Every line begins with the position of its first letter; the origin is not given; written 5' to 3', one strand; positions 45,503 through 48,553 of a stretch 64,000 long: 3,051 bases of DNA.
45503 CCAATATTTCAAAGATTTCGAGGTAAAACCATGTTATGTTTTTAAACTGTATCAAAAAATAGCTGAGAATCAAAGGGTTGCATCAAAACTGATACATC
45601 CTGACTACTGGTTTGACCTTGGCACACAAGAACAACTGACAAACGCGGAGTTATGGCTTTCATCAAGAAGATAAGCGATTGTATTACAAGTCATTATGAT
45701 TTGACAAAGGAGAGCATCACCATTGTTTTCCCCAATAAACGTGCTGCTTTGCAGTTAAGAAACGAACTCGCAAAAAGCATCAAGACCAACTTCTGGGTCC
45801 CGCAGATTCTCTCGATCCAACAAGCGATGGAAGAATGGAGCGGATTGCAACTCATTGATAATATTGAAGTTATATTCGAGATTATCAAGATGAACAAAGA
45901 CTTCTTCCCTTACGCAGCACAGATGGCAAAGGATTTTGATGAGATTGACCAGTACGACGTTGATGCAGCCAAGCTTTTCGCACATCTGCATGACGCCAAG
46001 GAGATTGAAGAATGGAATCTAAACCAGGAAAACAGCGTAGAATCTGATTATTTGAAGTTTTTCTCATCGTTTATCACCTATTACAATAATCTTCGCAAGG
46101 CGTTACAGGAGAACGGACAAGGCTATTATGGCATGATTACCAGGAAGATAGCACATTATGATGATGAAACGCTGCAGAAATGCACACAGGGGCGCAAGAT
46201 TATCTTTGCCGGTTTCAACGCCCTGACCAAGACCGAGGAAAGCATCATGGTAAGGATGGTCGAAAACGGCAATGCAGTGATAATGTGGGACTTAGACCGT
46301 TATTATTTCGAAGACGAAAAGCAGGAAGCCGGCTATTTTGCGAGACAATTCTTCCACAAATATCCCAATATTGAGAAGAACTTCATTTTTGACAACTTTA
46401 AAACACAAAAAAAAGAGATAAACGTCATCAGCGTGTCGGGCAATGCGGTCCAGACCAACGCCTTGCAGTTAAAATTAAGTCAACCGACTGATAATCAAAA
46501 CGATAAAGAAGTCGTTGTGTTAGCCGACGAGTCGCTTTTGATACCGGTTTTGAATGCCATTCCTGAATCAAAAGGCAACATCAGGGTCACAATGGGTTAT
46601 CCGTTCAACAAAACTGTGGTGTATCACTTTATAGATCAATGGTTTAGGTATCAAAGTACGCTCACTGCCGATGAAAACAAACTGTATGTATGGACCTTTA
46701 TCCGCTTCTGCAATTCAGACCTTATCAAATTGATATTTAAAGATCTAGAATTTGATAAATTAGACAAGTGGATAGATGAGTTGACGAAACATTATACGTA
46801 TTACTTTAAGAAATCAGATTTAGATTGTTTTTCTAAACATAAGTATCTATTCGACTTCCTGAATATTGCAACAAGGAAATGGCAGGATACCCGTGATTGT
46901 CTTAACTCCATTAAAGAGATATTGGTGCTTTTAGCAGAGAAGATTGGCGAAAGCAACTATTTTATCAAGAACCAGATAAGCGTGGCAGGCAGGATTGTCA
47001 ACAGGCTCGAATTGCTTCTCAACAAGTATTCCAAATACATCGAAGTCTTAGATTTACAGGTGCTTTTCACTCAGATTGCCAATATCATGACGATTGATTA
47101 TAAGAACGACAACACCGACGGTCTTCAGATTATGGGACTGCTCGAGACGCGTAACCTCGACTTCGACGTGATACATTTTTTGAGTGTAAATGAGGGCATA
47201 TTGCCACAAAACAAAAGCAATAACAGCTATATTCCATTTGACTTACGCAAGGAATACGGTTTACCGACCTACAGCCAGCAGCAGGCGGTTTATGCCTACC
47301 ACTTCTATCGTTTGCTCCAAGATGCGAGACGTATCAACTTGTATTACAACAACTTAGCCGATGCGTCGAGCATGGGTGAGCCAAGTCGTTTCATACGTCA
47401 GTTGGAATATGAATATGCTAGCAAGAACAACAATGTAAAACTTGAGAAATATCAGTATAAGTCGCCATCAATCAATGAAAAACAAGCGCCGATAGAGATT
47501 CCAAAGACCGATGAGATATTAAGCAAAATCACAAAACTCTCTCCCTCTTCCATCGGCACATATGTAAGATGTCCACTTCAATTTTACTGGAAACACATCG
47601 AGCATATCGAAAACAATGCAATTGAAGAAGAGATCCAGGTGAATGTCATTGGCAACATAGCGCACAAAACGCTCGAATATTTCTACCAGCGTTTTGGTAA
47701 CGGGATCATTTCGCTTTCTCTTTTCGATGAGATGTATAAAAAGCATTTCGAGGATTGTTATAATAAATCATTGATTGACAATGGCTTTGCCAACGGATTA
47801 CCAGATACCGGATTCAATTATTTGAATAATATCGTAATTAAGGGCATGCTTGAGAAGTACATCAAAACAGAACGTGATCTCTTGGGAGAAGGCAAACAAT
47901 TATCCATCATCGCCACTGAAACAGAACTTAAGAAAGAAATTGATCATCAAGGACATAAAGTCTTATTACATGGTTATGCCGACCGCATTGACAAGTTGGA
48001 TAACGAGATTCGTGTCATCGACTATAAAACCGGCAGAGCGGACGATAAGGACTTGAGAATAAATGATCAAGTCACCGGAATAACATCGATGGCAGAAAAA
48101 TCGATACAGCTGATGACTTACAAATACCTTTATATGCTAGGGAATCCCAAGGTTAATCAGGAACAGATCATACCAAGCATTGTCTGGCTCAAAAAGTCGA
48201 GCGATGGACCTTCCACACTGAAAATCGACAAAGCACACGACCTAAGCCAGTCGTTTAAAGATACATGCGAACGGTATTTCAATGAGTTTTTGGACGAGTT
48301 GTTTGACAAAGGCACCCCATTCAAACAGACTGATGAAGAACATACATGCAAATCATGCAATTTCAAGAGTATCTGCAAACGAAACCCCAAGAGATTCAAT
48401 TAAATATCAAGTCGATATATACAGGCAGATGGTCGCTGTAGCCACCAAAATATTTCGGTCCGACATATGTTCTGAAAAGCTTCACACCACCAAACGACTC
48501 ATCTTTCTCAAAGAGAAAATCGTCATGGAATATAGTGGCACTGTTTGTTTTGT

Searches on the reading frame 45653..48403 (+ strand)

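Call 57: search_protein_families(library=pfam, proteins=[window:45653-48403:+], max_evalue=1e-12)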
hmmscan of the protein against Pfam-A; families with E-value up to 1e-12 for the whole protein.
window:45653-48403:+ (916 aa): 1 family
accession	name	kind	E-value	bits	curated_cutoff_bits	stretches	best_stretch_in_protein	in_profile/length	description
PF12705.13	PDDEXK_1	-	4.8e-32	112.3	22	1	628-909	1-247/247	PD-(D/E)XK nuclease superfamily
